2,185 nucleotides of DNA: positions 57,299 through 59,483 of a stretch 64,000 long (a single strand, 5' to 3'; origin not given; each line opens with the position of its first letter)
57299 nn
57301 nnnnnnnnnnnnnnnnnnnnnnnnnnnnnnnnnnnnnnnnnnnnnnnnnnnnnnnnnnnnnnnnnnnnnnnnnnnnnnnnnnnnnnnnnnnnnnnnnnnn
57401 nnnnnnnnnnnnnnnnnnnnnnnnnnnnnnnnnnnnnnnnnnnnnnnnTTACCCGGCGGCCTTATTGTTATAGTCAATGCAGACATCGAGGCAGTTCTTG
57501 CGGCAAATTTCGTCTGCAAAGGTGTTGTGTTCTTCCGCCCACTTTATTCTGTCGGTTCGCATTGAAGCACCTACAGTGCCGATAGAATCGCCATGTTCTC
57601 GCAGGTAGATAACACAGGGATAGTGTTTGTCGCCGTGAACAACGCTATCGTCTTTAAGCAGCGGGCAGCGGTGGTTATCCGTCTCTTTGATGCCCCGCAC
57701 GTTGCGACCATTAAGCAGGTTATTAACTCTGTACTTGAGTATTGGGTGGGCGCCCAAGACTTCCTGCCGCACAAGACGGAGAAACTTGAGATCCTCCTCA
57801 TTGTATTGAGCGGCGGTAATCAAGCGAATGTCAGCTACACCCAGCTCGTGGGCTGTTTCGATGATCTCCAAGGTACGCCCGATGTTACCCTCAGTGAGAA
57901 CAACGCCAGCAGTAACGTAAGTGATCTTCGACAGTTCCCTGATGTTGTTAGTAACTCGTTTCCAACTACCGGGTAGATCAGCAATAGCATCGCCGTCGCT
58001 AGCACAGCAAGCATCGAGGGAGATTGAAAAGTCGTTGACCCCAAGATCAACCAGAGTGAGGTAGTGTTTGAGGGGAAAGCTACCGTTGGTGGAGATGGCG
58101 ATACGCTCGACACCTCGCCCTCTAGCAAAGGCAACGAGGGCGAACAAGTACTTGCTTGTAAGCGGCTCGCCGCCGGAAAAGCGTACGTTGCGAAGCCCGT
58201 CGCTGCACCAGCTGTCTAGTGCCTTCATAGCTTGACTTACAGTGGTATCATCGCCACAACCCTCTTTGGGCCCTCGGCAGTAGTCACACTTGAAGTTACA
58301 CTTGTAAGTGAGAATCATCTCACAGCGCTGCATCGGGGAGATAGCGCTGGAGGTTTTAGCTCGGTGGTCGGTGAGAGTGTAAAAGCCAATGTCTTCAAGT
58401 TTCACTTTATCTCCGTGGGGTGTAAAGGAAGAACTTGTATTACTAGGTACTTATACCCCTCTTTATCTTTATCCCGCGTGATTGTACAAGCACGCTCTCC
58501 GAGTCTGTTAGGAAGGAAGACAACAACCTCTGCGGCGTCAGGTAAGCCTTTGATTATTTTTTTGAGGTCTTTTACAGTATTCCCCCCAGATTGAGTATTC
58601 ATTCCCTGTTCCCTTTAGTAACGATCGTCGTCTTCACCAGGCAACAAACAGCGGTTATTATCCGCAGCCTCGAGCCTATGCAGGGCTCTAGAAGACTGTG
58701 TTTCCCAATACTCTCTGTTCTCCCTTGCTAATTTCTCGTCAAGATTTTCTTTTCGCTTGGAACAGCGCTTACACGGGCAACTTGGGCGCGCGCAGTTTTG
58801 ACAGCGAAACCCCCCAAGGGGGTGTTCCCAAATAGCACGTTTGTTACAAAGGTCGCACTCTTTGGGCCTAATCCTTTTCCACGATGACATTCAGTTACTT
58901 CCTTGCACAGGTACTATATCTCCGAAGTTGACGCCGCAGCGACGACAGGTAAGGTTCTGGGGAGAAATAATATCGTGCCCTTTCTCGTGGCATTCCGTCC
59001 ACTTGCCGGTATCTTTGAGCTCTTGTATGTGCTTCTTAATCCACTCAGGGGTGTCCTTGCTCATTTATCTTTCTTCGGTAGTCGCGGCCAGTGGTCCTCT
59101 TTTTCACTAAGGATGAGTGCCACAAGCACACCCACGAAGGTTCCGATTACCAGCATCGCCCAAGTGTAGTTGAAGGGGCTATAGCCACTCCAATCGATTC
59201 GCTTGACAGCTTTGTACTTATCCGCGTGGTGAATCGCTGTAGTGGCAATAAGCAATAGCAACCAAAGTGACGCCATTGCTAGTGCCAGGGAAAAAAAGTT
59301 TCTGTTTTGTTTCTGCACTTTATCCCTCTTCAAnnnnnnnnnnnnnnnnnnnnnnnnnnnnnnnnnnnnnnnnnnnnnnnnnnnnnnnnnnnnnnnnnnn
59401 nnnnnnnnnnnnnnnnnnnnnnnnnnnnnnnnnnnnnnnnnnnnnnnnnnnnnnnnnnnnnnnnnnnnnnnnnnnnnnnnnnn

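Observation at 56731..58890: Radical SAM/SPASM-like enzyme translationally coupled to a 66-aa upstream ORF and a 262-aa downstream ORF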

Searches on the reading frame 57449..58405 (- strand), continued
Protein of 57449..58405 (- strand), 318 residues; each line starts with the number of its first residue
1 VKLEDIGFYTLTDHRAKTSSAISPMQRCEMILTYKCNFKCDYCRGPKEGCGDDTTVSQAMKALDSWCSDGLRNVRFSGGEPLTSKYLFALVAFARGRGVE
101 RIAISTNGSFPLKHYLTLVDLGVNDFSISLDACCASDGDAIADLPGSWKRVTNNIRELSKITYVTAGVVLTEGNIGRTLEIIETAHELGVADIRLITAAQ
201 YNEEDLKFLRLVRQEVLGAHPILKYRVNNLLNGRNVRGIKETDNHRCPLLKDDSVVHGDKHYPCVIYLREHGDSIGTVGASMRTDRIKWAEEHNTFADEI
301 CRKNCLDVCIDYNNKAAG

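Call 97: search_protein_families(library=phrogs, alignment_id=A4, max_evalue=0.01)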
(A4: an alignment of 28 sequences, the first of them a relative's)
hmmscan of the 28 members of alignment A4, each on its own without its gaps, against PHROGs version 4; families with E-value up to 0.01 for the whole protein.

A. member 1, L028:5980-6264:+ (95 aa): 0 families

B. families by the number of members that match (of 28 scanned): 0 families

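Call 105: get_annotated_region(hit=H1, flank=4000)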
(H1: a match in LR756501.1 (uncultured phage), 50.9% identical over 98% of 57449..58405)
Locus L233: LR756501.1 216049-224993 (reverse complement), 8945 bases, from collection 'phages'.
description: uncultured phage genome assembly, chromosome: 1.
organism: uncultured phage (NCBI taxid 278008)
taxonomy: Viruses; environmental samples
host: -; source: metagenomic; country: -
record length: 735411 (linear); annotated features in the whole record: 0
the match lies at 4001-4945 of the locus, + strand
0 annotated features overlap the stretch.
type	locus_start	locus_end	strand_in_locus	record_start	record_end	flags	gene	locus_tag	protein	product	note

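Call 106: get_annotated_region(hit=H3, flank=4000)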
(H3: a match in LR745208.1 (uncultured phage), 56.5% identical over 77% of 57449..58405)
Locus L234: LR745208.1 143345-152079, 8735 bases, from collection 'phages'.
description: uncultured phage genome assembly, chromosome: 1.
organism: uncultured phage (NCBI taxid 278008)
taxonomy: Viruses; environmental samples
host: -; source: metagenomic; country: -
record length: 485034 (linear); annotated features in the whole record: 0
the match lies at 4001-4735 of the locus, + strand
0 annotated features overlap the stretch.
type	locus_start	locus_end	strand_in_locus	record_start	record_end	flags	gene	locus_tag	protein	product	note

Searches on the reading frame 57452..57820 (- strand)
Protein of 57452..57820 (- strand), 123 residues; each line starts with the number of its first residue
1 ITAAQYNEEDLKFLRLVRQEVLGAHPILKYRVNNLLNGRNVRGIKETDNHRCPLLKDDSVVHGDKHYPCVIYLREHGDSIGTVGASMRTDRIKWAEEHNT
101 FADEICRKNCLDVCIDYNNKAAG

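Call 78: search_protein_families(library=pfam, proteins=[window:57452-57820:-], max_evalue=10)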
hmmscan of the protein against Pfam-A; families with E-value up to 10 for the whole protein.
seq(123 aa): 0 families

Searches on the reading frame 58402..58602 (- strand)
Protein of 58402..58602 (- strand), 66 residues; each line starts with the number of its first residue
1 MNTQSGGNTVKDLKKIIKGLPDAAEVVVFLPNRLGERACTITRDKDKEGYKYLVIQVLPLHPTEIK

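Call 3: search_protein_families(library=pfam, proteins=[window:58402-58602:-], max_evalue=0.1)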
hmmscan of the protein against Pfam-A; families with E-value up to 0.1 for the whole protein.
window:58402-58602:- (66 aa): 0 families

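Call 4: search_protein_families(library=ncbifam, proteins=[window:58402-58602:-], max_evalue=0.1)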
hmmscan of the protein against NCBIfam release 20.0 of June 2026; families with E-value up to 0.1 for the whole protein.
window:58402-58602:- (66 aa): 0 families

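Call 6: search_protein_families(library=phrogs, proteins=[window:58402-58602:-], max_evalue=0.01)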
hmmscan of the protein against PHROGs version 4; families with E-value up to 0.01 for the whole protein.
window:58402-58602:- (66 aa): 0 families

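Call 52: find_homologous_proteins(query=window:58402-58602:-, max_evalue=0.01)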
Query window:58402-58602:- (66 aa): 1 proteins with E <= 0.01 among 1 candidates.
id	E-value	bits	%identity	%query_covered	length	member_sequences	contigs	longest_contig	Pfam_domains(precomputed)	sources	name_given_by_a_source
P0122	3.5e-36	139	100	100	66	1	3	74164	-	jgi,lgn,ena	-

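Call 65: search_dna_similar(query=window:58402-58602:-, collection=phages, mode=protein, max_evalue=0.1, max_rows=10)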
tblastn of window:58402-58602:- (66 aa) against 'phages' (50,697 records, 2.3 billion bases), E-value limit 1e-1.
No match.

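Call 77: search_protein_families(library=padloc, proteins=[window:58402-58602:-], max_evalue=0.01)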
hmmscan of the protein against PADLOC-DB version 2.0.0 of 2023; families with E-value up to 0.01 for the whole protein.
window:58402-58602:- (66 aa): 0 families

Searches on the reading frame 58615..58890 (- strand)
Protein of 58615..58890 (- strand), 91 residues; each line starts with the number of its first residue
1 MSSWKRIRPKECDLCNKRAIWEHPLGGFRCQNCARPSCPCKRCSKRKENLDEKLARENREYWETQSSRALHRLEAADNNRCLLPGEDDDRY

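Call 3: search_protein_families(library=pfam, proteins=[window:58615-58890:-], max_evalue=0.1)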
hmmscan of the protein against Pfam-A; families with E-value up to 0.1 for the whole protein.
window:58615-58890:- (91 aa): 0 families

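Call 4: search_protein_families(library=ncbifam, proteins=[window:58615-58890:-], max_evalue=0.1)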
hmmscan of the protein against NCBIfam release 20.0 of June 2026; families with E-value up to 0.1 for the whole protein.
window:58615-58890:- (91 aa): 1 family
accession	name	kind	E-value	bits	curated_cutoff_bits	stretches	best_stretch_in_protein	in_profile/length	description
NF047535.1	small_SR7P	equivalog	0.096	12.8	45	0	58-78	13-33/42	small protein SR7P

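Call 6: search_protein_families(library=phrogs, proteins=[window:58615-58890:-], max_evalue=0.01)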
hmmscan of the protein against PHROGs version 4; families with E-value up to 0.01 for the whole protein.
window:58615-58890:- (91 aa): 0 families

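Call 64: search_dna_similar(query=window:58615-58890:-, collection=phages, mode=protein, max_evalue=0.1, max_rows=10)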
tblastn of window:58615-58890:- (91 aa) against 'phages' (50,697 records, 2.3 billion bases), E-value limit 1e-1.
No match.

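Call 77: search_protein_families(library=padloc, proteins=[window:58615-58890:-], max_evalue=0.01)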
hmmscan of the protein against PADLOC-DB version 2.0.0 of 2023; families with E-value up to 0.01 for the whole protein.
window:58615-58890:- (91 aa): 0 families

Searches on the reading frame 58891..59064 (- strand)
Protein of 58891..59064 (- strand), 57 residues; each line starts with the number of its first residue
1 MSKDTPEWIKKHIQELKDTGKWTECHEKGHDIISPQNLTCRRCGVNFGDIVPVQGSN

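Call 3: search_protein_families(library=pfam, proteins=[window:58891-59064:-], max_evalue=0.1)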
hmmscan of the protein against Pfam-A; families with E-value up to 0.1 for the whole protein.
window:58891-59064:- (57 aa): 1 family
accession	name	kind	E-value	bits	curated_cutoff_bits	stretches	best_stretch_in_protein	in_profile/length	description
PF13248.11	Zn_ribbon_3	-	0.073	13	27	1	29-46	9-25/26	zinc-ribbon domain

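Call 6: search_protein_families(library=phrogs, proteins=[window:58891-59064:-], max_evalue=0.01)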
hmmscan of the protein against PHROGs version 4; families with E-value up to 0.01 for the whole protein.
window:58891-59064:- (57 aa): 0 families

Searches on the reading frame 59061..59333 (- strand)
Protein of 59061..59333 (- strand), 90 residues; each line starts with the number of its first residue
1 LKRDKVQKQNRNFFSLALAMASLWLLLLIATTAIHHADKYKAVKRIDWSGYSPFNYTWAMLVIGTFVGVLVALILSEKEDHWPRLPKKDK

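Call 3: search_protein_families(library=pfam, proteins=[window:59061-59333:-], max_evalue=0.1)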
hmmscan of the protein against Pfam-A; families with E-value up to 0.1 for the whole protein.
window:59061-59333:- (90 aa): 9 families
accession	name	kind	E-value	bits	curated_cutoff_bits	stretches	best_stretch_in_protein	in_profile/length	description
PF10101.14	DUF2339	-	0.0023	17.2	33.6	1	11-82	399-468/659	Predicted membrane protein (DUF2339)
PF14802.11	TMEM192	-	0.0035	16.9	25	1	8-75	97-165/236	TMEM192 family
PF12698.13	ABC2_membrane_3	-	0.0055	16.3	31.6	1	5-75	155-225/347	ABC-2 family transporter protein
PF01529.25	DHHC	-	0.0058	17.1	28.7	1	6-74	43-112/133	DHHC palmitoyltransferase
PF04238.17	DUF420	-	0.015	16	30.5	1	7-79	28-100/130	Protein of unknown function (DUF420)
PF12555.13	SteA-like_C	-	0.016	15.7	26.4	0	57-77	15-35/52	SteA-like C-terminal domain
PF20479.3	TMEM128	-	0.029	15.3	23.9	1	8-73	34-98/124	TMEM128 protein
PF10864.13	DUF2663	-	0.033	15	25.2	1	2-79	11-78/127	Protein of unknown function (DUF2663)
PF12911.12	OppC_N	-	0.083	13.2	23.9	1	11-34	8-31/53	N-terminal TM domain of oligopeptide transport permease C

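Call 6: search_protein_families(library=phrogs, proteins=[window:59061-59333:-], max_evalue=0.01)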
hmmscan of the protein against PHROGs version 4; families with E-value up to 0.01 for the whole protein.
window:59061-59333:- (90 aa): 0 families
